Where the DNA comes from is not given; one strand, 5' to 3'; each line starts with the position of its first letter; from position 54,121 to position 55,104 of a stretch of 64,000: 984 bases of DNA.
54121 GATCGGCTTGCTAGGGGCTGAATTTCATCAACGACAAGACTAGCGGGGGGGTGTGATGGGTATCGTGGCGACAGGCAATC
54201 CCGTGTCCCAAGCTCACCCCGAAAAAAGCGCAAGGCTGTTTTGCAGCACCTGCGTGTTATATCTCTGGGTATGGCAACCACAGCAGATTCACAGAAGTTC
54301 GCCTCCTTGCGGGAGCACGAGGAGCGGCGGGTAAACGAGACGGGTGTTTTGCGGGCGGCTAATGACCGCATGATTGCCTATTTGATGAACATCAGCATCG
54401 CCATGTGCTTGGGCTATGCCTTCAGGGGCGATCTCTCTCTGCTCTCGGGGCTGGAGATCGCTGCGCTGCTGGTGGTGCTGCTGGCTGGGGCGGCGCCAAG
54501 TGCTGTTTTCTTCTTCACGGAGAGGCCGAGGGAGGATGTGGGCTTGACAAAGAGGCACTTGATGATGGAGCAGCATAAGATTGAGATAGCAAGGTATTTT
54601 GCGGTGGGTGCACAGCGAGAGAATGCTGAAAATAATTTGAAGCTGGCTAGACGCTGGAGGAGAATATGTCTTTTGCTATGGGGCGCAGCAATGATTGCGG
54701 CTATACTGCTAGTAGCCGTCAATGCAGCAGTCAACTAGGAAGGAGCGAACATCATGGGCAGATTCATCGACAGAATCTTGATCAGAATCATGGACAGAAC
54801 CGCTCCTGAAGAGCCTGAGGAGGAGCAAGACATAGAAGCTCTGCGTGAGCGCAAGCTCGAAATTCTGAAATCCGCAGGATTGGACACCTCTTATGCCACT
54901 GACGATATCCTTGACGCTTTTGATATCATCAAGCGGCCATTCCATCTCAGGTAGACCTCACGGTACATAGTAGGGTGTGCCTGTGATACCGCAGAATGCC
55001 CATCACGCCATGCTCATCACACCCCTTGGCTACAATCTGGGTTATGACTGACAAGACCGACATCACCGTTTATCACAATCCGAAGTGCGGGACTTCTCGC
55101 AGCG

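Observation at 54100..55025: Perfect 16-bp inverted repeat carrying outward-facing promoters for the cas effector operon and arsC, bracketing a 0.9-kb two-gene segment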

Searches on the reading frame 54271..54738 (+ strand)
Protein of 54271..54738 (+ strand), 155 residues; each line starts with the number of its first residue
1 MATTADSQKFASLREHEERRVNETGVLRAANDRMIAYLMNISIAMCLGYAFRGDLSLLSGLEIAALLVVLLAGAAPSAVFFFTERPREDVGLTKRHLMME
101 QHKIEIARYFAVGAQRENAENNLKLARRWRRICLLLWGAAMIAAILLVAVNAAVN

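Call 9: search_protein_families(library=pfam, proteins=[window:54271-54738:+], max_evalue=0.01)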
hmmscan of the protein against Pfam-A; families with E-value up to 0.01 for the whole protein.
window:54271-54738:+ (155 aa): 0 families

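Call 14: find_homologous_proteins(query=window:54271-54735:+, max_evalue=0.001)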
Query window:54271-54735:+ (155 aa): 37 proteins with E <= 0.001 among 759 candidates.
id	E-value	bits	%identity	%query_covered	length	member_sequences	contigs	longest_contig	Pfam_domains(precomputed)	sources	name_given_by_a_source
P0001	1.4e-89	315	95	100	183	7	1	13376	-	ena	-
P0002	1.2e-88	312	95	100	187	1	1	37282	-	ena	-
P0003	4.4e-87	307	93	100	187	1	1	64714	-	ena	-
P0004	1.1e-86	306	94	100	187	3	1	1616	-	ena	-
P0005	3.6e-82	291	89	100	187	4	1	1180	-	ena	-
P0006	6.2e-82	290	90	100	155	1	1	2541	-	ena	-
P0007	1.4e-78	280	87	100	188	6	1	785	-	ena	-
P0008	2.9e-78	279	86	100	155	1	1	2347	-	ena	-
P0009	5.7e-78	278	86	100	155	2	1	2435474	-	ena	-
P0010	3.7e-77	275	84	100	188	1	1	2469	-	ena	-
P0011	6.9e-76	271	85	100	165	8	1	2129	-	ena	-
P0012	1.3e-75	270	83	100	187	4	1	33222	-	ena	-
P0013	1.7e-74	266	85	100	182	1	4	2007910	-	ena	-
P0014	3.0e-74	266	79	100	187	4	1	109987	-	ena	-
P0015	9.2e-74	264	81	100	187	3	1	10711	-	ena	-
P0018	2.0e-71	256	77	100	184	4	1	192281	-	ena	-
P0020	3.1e-71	256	77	100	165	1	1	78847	-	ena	-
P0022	3.4e-70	252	75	100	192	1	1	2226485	-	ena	-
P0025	1.2e-68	248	75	100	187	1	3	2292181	-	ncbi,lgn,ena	-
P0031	2.3e-65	237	74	100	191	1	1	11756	-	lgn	-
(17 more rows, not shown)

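Call 17: find_encoding_contigs(protein=P0025, flank=10000, max_places=4)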
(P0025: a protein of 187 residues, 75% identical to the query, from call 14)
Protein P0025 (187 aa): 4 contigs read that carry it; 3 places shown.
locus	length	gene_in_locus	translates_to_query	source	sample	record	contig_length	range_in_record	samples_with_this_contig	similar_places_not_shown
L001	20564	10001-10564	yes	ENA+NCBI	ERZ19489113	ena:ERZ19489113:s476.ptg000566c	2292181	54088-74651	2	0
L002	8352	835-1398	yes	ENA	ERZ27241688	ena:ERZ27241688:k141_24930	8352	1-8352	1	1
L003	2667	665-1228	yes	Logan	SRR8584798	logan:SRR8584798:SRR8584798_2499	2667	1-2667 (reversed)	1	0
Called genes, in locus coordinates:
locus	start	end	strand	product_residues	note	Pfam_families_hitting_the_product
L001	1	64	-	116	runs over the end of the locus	-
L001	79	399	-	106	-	-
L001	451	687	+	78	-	-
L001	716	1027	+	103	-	-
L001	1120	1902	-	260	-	-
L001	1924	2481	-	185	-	-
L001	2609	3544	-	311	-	-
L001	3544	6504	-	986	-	PF00270:DEAD (weak), PF04851:ResIII, PF22590:Cas3-like_C_2, PF01966:HD (faint), PF18019:Cas3_HD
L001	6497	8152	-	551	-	PF09609:Cas_GSU0054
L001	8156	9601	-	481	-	PF09617:Cas_GSU0053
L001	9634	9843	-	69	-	-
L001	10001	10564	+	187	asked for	-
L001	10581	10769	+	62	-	-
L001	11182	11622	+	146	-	-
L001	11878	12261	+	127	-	PF03960:ArsC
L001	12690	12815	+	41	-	-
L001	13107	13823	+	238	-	-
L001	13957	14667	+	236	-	-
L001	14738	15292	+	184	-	PF06271:RDD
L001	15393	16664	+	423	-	PF00005:ABC_tran, PF13304:AAA_21 (faint), PF08352:oligo_HPY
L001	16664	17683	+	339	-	PF00005:ABC_tran, PF13401:AAA_22 (faint), PF13304:AAA_21 (weak), PF08352:oligo_HPY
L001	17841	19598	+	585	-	PF00496:SBP_bac_5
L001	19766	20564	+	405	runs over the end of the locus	PF19300:BPD_transp_1_N (faint), PF00528:BPD_transp_1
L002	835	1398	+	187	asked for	-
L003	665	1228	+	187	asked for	-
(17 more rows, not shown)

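Call 18: find_encoding_contigs(protein=P0002, flank=10000, max_places=3)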
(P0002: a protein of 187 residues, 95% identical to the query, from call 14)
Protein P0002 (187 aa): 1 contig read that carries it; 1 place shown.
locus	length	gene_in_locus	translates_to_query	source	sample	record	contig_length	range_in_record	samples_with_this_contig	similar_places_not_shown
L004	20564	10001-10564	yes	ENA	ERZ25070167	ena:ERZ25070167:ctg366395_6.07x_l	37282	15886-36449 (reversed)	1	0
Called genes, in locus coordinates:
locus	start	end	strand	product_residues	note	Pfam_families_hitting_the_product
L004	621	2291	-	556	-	PF01637:ATPase_2 (faint), PF13173:AAA_14, PF13635:DUF4143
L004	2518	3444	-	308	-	-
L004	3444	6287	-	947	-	PF00270:DEAD (faint), PF04851:ResIII, PF22590:Cas3-like_C_2, PF18019:Cas3_HD (weak)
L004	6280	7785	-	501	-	PF09609:Cas_GSU0054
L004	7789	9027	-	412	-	PF09617:Cas_GSU0053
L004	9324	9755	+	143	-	-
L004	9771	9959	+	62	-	-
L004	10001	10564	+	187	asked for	-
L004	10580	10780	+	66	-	-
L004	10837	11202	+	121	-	PF03960:ArsC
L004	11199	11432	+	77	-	-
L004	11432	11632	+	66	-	-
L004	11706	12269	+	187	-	PF06271:RDD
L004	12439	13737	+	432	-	PF00005:ABC_tran, PF02463:SMC_N (weak), PF13304:AAA_21 (faint), PF08352:oligo_HPY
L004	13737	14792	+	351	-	PF00005:ABC_tran, PF13401:AAA_22 (weak), PF13304:AAA_21 (weak), PF08352:oligo_HPY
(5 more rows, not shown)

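Call 19: find_encoding_contigs(protein=P0009, flank=10000, max_places=3)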
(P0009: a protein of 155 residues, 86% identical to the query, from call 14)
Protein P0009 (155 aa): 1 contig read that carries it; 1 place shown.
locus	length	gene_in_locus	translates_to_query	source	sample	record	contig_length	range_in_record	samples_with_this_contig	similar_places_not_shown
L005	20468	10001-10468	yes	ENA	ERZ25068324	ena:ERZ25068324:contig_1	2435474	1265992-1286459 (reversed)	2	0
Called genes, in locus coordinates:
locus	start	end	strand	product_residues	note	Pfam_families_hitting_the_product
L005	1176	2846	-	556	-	PF01637:ATPase_2 (faint), PF13173:AAA_14, PF13635:DUF4143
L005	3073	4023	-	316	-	-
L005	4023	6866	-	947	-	PF00270:DEAD (faint), PF04851:ResIII, PF22590:Cas3-like_C_2, PF01966:HD (weak), PF18019:Cas3_HD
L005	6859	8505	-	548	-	PF09609:Cas_GSU0054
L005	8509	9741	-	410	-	PF09617:Cas_GSU0053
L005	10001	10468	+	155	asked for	-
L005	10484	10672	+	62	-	-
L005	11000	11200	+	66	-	-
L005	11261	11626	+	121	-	PF03960:ArsC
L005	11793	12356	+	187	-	PF06271:RDD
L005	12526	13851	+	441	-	PF00005:ABC_tran, PF02463:SMC_N (weak), PF13304:AAA_21 (faint), PF08352:oligo_HPY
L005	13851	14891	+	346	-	PF13401:AAA_22 (faint), PF00005:ABC_tran, PF13304:AAA_21 (weak), PF08352:oligo_HPY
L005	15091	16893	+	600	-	-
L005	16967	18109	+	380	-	PF19300:BPD_transp_1_N, PF00528:BPD_transp_1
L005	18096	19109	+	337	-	PF00528:BPD_transp_1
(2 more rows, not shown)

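Call 40: find_encoding_contigs(protein=P0022, flank=6000, max_places=2)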
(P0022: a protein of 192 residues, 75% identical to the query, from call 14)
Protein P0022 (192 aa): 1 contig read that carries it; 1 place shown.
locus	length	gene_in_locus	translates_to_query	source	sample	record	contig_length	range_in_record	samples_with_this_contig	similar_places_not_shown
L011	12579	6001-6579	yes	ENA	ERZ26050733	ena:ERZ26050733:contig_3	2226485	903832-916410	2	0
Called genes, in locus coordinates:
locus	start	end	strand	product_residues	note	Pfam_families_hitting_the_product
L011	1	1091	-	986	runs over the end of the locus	PF00270:DEAD (faint), PF04851:ResIII, PF22590:Cas3-like_C_2, PF18019:Cas3_HD (weak)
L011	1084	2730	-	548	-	PF09609:Cas_GSU0054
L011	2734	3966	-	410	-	PF09617:Cas_GSU0053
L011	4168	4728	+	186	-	-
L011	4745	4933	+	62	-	-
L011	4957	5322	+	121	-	PF03960:ArsC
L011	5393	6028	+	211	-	PF06271:RDD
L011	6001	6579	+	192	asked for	-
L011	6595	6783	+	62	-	-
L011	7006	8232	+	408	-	PF00005:ABC_tran, PF02463:SMC_N (weak), PF13304:AAA_21 (faint), PF08352:oligo_HPY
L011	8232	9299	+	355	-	PF13401:AAA_22 (faint), PF00005:ABC_tran, PF13304:AAA_21 (weak), PF08352:oligo_HPY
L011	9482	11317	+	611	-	PF00496:SBP_bac_5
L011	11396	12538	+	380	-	PF19300:BPD_transp_1_N, PF00528:BPD_transp_1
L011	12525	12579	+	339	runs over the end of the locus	PF00528:BPD_transp_1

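Call 41: find_encoding_contigs(protein=P0018, flank=6000, max_places=2)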
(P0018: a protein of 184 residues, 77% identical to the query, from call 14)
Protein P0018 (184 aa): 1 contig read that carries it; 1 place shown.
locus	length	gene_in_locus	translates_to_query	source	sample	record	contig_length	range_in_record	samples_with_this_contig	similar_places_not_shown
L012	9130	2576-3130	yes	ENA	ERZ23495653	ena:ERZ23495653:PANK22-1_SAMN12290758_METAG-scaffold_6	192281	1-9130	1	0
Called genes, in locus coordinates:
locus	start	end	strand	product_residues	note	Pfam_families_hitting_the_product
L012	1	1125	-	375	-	?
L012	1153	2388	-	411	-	PF09617:Cas_GSU0053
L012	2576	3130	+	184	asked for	-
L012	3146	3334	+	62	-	-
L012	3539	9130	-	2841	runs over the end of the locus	-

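Call 42: find_encoding_contigs(protein=P0031, flank=6000, max_places=2)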
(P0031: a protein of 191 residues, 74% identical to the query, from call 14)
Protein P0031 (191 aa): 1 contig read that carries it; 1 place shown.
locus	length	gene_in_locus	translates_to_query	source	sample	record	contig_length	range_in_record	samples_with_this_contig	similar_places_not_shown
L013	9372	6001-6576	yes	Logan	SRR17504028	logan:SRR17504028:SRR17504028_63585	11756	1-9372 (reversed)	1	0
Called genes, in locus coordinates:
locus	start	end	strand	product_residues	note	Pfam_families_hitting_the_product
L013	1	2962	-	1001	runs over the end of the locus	PF00270:DEAD (faint), PF04851:ResIII, PF22590:Cas3-like_C_2, PF18019:Cas3_HD (weak)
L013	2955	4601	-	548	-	PF09609:Cas_GSU0054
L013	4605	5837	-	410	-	PF09617:Cas_GSU0053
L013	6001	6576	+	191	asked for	-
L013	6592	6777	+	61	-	-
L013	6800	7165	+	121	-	PF03960:ArsC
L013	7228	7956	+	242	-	PF06271:RDD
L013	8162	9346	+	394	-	PF00005:ABC_tran, PF08352:oligo_HPY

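Call 47: search_protein_families(library=ncbifam, proteins=[window:54271-54738:+], max_evalue=0.001)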
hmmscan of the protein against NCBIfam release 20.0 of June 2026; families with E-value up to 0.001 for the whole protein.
window:54271-54738:+ (155 aa): 0 families

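Call 53: search_protein_families(library=padloc, proteins=[window:54271-54738:+, L001:9634-9843:-, L001:11182-11622:+], max_evalue=0.01)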
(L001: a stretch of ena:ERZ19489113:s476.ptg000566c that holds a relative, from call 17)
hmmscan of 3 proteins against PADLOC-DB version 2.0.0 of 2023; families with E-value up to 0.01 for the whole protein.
window:54271-54738:+ (155 aa): 0 families

L001:9634-9843:- (69 aa): 0 families

L001:11182-11622:+ (146 aa): 0 families

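Call 54: search_protein_families(library=phrogs, proteins=[window:54271-54738:+, L001:9634-9843:-, L001:11182-11622:+], max_evalue=0.01)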
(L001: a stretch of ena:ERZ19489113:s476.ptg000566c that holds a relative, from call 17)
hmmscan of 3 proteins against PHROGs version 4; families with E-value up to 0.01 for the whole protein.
window:54271-54738:+ (155 aa): 0 families

L001:9634-9843:- (69 aa): 0 families

L001:11182-11622:+ (146 aa): 0 families

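Call 55: search_protein_families(library=pfam, proteins=[L001:9634-9843:-, L001:11182-11622:+, L001:13107-13823:+, L001:13957-14667:+, L012:3539-9130:-], max_evalue=0.01)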
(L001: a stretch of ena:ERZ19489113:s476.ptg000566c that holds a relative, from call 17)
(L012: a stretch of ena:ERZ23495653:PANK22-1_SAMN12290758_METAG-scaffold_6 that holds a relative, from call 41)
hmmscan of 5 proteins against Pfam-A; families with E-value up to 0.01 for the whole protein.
L001:9634-9843:- (69 aa): 0 families

L001:11182-11622:+ (146 aa): 0 families

L001:13107-13823:+ (238 aa): 0 families

L001:13957-14667:+ (236 aa): 2 families
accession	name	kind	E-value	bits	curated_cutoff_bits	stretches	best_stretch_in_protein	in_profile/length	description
PF13624.11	SurA_N_3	-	0.0011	19.3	27.2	1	46-163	9-126/162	SurA-like N-terminal domain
PF06160.17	EzrA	-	0.0045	15.8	39.6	1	117-190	72-143/557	Septation ring formation regulator, EzrA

L012:3539-9130:- (1863 aa): 1 family
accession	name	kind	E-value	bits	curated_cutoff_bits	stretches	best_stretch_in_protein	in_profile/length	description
PF16353.11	LacZ_4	-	0.00051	20.7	27.3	0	109-144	15-50/87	Beta-galactosidase, domain 4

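Call 64: find_encoding_contigs(protein=P0020, flank=5000, max_places=2)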
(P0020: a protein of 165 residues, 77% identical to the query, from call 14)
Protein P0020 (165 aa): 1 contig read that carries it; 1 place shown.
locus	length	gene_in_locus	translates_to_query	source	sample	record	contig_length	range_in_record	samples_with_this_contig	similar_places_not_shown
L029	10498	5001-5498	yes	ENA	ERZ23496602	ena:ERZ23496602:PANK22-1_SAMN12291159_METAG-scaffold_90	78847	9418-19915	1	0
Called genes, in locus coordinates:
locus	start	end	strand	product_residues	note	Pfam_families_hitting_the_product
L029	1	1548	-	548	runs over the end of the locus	PF09609:Cas_GSU0054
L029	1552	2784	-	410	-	PF09617:Cas_GSU0053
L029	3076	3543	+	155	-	-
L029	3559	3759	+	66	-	-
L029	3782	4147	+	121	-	PF03960:ArsC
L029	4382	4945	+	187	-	PF06271:RDD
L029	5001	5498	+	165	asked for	-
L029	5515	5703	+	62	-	-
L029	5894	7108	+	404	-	PF00005:ABC_tran, PF02463:SMC_N (weak), PF13304:AAA_21 (faint), PF08352:oligo_HPY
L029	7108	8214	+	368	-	PF00005:ABC_tran, PF13401:AAA_22 (faint), PF13304:AAA_21 (weak), PF08352:oligo_HPY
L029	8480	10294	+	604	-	PF00496:SBP_bac_5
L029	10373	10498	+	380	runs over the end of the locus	PF19300:BPD_transp_1_N, PF00528:BPD_transp_1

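Call 65: find_encoding_contigs(protein=P0014, flank=5000, max_places=2)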
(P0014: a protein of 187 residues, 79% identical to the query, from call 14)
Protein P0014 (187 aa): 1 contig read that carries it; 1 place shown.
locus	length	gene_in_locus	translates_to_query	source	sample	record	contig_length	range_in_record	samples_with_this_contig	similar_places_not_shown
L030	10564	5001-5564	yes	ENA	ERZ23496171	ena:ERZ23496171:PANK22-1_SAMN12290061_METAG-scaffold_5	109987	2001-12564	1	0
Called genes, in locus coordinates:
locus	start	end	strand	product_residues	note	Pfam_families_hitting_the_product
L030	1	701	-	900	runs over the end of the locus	?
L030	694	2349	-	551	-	PF09609:Cas_GSU0054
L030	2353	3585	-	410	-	PF09617:Cas_GSU0053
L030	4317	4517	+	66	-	-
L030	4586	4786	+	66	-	-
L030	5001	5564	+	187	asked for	-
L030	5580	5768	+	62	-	-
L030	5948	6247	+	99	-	-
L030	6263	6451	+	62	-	-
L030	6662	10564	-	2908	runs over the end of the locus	-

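Call 74: predict_structure(alignment_id=A2)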
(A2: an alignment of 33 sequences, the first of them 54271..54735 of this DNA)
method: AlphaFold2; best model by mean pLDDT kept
length: 155 residues; sequences in the alignment: 33
mean_pLDDT: 57.2   pTM: 0.29
mean pLDDT of the five models: 57.2, 54.6, 54.3, 52.2, 49.6
residues with pLDDT >= 90: 0; 70-90: 21; 50-70: 88; < 50: 46
segments of 3 or more residues with pLDDT < 50: 75-98, 101-119
pLDDT, mean of each block of 10 residues (from residue 1): 60 63 59 65 62 53 60 50 41 44 48 46 59 69 75 68
secondary structure, 60 per line:
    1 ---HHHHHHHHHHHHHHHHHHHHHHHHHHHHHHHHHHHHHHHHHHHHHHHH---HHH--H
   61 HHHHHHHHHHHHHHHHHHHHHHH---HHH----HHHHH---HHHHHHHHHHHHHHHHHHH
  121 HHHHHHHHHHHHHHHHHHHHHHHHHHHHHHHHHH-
elements in order: H4-51 H60-83 H94-98 H102-154

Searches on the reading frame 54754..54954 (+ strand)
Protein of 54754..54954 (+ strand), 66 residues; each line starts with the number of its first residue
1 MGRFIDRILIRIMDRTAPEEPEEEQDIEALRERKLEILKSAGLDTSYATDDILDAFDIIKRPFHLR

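Call 9: search_protein_families(library=pfam, proteins=[window:54754-54954:+], max_evalue=0.01)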
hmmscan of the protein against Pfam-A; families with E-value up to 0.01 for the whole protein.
window:54754-54954:+ (66 aa): 0 families

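Call 47: search_protein_families(library=ncbifam, proteins=[window:54754-54954:+], max_evalue=0.001)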
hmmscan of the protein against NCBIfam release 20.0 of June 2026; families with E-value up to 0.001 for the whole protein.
window:54754-54954:+ (66 aa): 0 families

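Call 53: search_protein_families(library=padloc, proteins=[window:54754-54954:+], max_evalue=0.01)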
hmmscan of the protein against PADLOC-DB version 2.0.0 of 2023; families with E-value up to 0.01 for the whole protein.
window:54754-54954:+ (66 aa): 0 families

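Call 54: search_protein_families(library=phrogs, proteins=[window:54754-54954:+], max_evalue=0.01)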
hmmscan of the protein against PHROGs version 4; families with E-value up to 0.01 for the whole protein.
window:54754-54954:+ (66 aa): 0 families

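Call 75: predict_structure(protein=window:54754-54951:+)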
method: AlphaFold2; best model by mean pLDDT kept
length: 66 residues; sequences in the alignment: 1
mean_pLDDT: 58.0   pTM: 0.26
mean pLDDT of the five models: 58.0, 56.4, 53.1, 52.2, 51.7
residues with pLDDT >= 90: 0; 70-90: 4; 50-70: 52; < 50: 10
segments of 3 or more residues with pLDDT < 50: 61-66
pLDDT, mean of each block of 10 residues (from residue 1): 61 55 61 68 56 57 42
secondary structure, 60 per line:
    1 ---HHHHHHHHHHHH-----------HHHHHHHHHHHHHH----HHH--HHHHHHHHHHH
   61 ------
elements in order: H4-15 H27-40 H50-60
